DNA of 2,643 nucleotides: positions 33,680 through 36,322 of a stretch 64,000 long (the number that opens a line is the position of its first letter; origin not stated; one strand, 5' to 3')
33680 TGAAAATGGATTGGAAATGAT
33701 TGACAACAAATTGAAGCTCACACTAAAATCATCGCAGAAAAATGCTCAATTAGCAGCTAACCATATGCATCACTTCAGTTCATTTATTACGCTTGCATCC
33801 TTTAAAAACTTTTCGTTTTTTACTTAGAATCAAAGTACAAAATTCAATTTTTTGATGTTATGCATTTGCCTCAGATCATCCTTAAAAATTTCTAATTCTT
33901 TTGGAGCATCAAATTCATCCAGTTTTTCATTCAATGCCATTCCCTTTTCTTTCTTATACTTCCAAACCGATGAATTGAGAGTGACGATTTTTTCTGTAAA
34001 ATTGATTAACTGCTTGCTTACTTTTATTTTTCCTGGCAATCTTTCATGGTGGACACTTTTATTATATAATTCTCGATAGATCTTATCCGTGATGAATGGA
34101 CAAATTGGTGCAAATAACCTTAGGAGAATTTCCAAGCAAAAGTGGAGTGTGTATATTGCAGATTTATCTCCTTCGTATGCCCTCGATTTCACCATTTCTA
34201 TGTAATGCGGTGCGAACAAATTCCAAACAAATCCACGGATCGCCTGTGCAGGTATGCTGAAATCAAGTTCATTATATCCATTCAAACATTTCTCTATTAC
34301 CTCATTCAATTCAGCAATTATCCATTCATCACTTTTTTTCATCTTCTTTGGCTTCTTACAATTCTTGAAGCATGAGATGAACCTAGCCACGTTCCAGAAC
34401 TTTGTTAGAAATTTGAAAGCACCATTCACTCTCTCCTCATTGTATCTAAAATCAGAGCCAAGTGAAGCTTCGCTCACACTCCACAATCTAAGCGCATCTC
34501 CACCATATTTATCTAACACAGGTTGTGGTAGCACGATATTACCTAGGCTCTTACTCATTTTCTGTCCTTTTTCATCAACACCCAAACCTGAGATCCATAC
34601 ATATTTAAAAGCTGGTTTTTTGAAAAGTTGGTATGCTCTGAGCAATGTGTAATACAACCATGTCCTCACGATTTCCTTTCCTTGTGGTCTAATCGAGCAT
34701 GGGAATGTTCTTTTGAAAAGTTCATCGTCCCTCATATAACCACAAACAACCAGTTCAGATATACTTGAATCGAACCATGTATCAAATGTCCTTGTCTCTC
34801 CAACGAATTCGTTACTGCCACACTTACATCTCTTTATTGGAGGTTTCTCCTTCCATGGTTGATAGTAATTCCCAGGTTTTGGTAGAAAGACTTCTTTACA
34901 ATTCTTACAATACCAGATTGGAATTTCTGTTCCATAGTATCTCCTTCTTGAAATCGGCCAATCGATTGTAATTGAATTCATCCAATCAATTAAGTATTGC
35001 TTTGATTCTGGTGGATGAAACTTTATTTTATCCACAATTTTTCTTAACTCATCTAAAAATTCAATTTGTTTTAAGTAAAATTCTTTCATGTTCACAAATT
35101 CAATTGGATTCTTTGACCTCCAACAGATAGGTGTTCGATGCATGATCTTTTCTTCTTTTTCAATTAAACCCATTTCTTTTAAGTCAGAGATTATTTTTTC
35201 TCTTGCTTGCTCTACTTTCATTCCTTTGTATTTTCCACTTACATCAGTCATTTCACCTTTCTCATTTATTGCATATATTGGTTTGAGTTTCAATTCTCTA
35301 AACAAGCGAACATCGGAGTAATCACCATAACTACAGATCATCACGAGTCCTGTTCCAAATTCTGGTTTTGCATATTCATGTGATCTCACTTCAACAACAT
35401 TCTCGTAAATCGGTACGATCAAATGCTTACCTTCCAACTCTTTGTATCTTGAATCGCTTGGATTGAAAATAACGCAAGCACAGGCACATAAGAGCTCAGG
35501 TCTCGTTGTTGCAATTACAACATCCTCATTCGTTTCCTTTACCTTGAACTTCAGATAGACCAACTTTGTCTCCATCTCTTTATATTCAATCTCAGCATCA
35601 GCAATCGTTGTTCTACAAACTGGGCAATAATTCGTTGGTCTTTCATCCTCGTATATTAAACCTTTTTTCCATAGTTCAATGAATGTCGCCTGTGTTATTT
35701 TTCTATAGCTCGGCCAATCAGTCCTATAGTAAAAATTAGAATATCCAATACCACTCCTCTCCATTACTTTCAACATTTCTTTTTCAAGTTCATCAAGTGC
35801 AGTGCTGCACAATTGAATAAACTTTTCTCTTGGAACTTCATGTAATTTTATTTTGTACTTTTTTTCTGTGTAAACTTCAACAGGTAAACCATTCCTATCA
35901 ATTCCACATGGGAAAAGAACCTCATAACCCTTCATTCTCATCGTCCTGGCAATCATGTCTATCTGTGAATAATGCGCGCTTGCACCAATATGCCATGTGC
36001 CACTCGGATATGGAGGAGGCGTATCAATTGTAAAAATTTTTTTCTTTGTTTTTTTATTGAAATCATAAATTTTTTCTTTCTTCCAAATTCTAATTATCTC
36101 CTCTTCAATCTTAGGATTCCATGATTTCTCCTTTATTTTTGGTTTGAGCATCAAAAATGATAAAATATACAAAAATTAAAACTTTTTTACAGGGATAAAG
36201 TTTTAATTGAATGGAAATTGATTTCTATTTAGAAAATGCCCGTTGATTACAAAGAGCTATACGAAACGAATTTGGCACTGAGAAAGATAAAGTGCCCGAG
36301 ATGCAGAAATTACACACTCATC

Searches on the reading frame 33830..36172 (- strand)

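Call 100: search_protein_families(library=pfam, proteins=[window:33830-36172:-], max_evalue=0.01)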
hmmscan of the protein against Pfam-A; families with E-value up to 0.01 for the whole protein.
window:33830-36172:- (780 aa): 9 families
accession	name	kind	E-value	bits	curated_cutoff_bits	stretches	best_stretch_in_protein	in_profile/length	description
PF00133.28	tRNA-synt_1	-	2.8e-77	260.6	22.7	1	26-576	2-412/414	tRNA synthetases class I (I, L, M and V)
PF08264.19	Anticodon_1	-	4.2e-29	101.8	25.1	1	615-752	1-145/148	Anticodon-binding domain of tRNA ligase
PF09334.17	tRNA-synt_1g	-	6e-29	101.4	20.1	3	48-198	2-138/391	tRNA synthetases class I (M)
PF01406.26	tRNA-synt_1e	-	3.5e-07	30.3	27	1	526-584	241-298/301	tRNA synthetases class I (C) catalytic domain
PF21100.3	MCM_C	-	0.00057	20.1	27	0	320-342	35-58/64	MCM protein C-terminal winged helix-turn-helix domain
PF13603.12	tRNA-synt_1_2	-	0.00097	19.1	25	0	248-316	86-169/185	Leucyl-tRNA synthetase, editing domain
PF20097.4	DUF6487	-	0.003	18.4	24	0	382-430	18-63/67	Domain of unknown function (DUF6487)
PF23750.1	RsgI_M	-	0.0073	17.3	25.3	0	299-346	25-73/133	Anti-sigma factor RsgI-like central domain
PF01921.24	tRNA-synt_1f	-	0.0096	15.3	27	0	523-566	271-310/360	tRNA synthetases class I (K)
